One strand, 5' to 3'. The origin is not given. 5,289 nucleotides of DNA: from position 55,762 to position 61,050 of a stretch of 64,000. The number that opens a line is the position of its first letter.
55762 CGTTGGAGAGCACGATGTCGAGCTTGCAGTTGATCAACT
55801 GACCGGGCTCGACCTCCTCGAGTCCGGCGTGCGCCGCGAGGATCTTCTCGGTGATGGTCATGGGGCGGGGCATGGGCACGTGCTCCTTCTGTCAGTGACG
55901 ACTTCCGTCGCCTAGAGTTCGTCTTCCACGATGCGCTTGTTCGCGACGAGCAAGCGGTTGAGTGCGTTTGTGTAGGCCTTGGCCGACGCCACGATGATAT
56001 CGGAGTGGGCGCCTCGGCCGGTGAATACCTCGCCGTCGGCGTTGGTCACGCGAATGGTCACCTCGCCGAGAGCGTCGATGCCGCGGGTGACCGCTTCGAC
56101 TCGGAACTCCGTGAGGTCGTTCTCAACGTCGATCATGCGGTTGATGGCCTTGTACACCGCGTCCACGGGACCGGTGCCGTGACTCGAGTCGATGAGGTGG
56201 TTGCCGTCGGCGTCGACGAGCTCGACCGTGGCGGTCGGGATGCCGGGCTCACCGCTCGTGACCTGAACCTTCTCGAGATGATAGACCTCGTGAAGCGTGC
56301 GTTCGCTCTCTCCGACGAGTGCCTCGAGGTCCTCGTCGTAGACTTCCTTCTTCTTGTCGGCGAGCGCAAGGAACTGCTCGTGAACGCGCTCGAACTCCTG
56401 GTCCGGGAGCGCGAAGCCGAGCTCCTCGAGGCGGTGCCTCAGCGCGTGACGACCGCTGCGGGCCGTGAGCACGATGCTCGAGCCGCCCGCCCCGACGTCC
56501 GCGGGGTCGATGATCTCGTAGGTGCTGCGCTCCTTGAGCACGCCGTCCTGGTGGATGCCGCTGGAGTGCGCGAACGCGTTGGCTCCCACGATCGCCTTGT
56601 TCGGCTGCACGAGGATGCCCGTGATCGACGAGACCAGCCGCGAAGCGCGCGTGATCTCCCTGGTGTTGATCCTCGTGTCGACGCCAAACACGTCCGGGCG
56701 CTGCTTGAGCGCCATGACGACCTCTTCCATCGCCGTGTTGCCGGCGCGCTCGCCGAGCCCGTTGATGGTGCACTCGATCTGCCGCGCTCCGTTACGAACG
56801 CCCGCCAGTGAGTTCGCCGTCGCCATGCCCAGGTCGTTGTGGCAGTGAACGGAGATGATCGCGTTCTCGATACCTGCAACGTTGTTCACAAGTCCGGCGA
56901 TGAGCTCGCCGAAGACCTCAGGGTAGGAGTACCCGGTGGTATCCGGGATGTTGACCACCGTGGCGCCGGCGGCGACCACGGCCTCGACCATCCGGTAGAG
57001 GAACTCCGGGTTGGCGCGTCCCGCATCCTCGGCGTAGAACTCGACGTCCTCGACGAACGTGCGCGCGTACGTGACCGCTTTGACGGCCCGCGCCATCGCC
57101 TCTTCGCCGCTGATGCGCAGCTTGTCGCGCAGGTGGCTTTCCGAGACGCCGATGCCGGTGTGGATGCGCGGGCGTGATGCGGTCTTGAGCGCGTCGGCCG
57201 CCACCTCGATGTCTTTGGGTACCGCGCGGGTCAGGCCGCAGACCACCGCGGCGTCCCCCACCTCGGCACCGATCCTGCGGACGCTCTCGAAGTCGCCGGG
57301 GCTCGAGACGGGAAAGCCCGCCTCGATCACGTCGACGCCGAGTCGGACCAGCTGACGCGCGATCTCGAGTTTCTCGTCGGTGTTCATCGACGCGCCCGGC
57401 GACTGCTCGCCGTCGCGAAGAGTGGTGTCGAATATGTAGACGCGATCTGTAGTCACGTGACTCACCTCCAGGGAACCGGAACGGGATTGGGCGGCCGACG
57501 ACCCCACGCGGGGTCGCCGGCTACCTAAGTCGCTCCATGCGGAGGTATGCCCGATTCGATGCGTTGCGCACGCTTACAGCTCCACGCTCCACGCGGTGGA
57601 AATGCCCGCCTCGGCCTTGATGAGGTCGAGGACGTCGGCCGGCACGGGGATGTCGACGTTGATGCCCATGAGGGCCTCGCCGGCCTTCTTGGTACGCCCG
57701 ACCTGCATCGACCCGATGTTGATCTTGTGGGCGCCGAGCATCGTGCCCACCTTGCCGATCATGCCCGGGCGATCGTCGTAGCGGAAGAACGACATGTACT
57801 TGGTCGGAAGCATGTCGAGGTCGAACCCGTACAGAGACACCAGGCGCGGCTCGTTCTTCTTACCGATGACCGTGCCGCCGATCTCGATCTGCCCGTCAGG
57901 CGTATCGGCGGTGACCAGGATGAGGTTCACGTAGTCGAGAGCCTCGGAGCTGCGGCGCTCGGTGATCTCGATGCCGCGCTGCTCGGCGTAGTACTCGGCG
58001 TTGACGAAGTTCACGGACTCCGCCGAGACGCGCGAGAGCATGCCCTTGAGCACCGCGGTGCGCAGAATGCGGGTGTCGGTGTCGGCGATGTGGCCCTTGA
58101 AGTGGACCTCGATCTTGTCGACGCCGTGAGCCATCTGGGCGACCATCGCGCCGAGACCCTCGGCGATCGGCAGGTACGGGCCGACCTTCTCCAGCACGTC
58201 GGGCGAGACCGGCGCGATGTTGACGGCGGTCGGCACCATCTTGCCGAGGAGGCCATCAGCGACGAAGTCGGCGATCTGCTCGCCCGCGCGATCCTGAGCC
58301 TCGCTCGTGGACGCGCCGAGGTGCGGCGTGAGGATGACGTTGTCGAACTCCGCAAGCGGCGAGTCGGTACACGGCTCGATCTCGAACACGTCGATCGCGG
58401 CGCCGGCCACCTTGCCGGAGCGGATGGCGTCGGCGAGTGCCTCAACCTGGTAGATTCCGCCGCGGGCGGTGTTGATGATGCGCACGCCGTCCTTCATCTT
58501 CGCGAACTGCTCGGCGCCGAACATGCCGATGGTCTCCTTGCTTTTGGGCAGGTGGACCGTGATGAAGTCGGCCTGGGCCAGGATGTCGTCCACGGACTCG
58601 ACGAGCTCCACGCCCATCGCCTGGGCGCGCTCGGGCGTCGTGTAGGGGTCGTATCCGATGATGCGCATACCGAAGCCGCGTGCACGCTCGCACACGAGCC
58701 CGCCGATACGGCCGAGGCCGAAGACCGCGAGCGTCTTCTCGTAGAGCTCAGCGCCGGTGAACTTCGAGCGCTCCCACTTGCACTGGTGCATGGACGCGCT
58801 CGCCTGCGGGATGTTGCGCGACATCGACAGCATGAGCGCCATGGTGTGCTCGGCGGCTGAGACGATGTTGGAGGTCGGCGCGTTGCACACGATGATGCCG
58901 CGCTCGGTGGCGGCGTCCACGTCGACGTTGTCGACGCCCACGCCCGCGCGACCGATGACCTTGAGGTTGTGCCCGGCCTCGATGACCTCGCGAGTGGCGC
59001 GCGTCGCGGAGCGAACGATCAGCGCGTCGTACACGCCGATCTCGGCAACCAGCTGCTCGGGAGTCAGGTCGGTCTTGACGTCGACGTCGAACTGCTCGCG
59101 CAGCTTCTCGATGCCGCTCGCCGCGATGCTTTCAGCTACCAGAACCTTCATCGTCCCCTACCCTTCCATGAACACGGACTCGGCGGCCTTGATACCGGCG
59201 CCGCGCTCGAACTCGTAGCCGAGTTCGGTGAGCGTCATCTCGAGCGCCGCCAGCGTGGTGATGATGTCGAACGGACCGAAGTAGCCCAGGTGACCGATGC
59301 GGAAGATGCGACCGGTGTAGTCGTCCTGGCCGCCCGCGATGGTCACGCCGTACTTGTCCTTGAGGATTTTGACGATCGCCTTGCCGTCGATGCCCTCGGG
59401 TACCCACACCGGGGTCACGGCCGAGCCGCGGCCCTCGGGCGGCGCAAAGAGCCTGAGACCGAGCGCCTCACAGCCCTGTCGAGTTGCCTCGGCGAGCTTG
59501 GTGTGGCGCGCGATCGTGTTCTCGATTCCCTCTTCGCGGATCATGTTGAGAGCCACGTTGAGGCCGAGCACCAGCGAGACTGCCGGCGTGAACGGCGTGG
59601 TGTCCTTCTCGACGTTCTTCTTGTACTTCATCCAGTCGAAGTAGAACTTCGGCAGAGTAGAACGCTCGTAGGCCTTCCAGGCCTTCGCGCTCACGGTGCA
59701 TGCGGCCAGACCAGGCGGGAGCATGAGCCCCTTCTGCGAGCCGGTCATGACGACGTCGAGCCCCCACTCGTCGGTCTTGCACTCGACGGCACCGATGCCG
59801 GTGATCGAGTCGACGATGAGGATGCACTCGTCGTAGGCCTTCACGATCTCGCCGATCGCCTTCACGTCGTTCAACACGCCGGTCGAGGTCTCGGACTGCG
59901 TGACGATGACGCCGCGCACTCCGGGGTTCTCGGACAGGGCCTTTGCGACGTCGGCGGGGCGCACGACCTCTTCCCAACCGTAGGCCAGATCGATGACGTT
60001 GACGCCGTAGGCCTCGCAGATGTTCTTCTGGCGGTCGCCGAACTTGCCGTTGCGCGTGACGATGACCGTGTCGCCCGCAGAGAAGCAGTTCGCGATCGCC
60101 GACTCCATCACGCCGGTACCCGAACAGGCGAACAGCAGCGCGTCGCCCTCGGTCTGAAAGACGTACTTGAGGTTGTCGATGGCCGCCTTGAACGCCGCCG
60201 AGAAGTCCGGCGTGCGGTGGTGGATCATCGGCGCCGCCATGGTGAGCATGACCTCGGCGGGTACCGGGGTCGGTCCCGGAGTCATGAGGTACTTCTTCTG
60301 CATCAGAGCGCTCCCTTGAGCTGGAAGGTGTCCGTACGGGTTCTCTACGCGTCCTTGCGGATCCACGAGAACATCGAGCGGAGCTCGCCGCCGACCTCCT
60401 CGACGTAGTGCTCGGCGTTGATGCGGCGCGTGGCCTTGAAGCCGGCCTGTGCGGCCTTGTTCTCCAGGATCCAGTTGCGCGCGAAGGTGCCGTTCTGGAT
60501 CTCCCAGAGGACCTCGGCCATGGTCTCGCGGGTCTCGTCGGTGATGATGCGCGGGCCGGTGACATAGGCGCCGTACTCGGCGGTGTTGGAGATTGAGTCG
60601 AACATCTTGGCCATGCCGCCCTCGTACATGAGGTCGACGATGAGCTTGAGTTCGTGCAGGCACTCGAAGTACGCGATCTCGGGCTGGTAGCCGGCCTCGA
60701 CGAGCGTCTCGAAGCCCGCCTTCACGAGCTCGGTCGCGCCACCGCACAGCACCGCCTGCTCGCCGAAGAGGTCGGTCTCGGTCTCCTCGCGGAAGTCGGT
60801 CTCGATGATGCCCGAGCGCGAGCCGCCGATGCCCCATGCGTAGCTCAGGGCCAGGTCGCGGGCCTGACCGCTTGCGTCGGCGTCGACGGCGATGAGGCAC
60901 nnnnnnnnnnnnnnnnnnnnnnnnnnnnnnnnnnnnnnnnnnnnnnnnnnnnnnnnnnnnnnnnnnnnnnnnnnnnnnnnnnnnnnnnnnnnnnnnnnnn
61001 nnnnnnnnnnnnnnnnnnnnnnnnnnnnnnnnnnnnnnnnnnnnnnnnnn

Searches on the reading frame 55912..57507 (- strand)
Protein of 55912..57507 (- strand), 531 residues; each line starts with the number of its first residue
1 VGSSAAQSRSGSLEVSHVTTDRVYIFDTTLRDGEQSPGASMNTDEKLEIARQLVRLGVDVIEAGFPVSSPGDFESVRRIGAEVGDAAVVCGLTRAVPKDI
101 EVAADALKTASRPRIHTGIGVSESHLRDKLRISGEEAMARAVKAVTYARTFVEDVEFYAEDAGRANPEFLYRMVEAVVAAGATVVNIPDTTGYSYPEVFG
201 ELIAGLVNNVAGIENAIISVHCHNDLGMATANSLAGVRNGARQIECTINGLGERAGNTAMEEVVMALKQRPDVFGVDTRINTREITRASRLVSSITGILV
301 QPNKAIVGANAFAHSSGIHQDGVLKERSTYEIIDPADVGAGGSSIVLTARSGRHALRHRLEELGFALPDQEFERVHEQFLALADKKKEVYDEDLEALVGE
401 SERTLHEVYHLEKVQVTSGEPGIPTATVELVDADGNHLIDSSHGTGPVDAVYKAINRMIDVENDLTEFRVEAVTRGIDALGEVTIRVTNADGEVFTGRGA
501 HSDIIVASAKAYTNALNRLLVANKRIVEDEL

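Call 8: search_protein_families(library=pfam, proteins=[window:55912-57507:-])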
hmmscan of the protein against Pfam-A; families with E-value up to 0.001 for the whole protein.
window:55912-57507:- (531 aa): 3 families
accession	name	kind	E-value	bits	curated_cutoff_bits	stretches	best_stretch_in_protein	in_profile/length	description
PF00682.25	HMGL-like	-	3.4e-93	312.2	29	1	22-292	1-260/260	HMGL-like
PF08502.15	LeuA_dimer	-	7.2e-38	129.9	24.9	1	388-520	1-131/131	LeuA allosteric (dimerisation) domain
PF22617.1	HCS_D2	-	8.3e-28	97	27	1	306-387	1-82/82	Homocitrate synthase post-HMGL domain-like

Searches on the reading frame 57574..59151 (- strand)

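Call 8: search_protein_families(library=pfam, proteins=[window:57574-59151:-])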
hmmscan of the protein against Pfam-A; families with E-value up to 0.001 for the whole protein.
window:57574-59151:- (525 aa): 5 families
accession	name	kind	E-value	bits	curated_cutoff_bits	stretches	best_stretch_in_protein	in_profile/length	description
PF02826.25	2-Hacid_dh_C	-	4.6e-59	199.2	25.1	1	104-279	1-178/178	D-isomer specific 2-hydroxyacid dehydrogenase, NAD binding domain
PF00389.36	2-Hacid_dh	-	1.5e-36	125.5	24.6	1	3-311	1-134/134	D-isomer specific 2-hydroxyacid dehydrogenase, catalytic domain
PF19304.4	PGDH_inter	-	8.3e-29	100.5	27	1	323-439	2-117/119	D-3-phosphoglycerate dehydrogenase intervening domain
PF01842.31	ACT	-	3e-11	43.3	27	1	456-515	5-65/66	ACT domain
PF03446.21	NAD_binding_2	-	0.00061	20.3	21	0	141-241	2-105/161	NAD binding domain of 6-phosphogluconate dehydrogenase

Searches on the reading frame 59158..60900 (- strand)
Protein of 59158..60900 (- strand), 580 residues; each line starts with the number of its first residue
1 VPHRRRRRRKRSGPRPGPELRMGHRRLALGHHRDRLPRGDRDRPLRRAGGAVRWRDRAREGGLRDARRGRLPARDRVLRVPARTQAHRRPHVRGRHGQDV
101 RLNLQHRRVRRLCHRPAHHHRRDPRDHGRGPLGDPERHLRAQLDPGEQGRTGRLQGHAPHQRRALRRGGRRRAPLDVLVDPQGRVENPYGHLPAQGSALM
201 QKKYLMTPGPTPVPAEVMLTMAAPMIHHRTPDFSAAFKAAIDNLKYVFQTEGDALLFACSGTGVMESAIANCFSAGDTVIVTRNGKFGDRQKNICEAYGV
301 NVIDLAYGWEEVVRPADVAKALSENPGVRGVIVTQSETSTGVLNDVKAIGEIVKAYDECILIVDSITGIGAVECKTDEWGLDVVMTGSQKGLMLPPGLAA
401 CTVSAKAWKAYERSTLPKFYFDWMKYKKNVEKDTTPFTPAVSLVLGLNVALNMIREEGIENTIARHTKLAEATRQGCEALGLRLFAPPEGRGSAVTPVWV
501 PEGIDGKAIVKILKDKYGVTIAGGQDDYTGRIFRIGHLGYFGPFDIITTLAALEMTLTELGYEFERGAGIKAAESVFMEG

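Call 8: search_protein_families(library=pfam, proteins=[window:59158-60900:-])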
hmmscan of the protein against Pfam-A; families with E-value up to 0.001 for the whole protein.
window:59158-60900:- (580 aa): 2 families
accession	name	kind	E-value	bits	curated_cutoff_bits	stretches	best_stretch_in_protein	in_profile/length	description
PF00266.25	Aminotran_5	-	7.2e-26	91.5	21.5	1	204-525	2-339/371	Aminotransferase class-V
PF01053.26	Cys_Met_Meta_PP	-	0.00019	20.5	27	1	251-389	66-197/381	Cys/Met metabolism PLP-dependent enzyme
